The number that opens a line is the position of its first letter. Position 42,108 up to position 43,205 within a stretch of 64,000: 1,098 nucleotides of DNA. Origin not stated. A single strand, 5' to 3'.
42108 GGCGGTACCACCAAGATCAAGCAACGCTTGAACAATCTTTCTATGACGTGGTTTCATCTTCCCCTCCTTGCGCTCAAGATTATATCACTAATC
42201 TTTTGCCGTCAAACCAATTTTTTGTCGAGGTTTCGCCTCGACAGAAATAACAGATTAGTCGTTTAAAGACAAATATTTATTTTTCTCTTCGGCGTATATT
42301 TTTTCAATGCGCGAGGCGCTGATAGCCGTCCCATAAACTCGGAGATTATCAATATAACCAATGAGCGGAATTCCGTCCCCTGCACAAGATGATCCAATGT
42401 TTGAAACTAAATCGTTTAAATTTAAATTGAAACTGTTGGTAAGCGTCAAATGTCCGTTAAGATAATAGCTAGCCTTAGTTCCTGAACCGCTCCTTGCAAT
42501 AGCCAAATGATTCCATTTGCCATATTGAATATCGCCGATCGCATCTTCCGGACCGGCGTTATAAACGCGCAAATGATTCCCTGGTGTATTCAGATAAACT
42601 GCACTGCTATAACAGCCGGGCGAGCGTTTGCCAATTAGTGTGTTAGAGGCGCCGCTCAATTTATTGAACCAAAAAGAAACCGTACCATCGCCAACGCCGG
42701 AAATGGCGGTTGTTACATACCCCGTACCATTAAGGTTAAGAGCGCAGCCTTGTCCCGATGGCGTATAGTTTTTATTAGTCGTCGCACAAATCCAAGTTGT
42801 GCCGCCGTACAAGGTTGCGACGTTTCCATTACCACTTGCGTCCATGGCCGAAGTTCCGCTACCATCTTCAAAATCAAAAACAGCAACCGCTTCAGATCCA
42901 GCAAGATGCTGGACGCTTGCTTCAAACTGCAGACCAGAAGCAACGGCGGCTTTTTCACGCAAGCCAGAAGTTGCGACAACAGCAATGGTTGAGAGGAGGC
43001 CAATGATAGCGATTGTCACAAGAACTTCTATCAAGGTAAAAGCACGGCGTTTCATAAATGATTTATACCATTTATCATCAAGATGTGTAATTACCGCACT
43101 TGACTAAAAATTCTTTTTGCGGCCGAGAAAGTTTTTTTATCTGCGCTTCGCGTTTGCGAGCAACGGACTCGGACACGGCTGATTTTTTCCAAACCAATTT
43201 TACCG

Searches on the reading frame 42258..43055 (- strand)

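Call 63: search_protein_families(library=pfam, proteins=[window:42258-43055:-], max_evalue=0.00001)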
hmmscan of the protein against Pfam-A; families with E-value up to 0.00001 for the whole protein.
window:42258-43055:- (266 aa): 2 families
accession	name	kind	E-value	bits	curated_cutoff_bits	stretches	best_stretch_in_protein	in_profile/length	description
PF13385.13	Laminin_G_3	-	1.8e-12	48.1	27.6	1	110-250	3-150/151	Concanavalin A-like lectin/glucanases superfamily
PF07963.17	N_methyl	-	1.7e-07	30.9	21.2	1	2-25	3-26/27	Prokaryotic N-terminal methylation motif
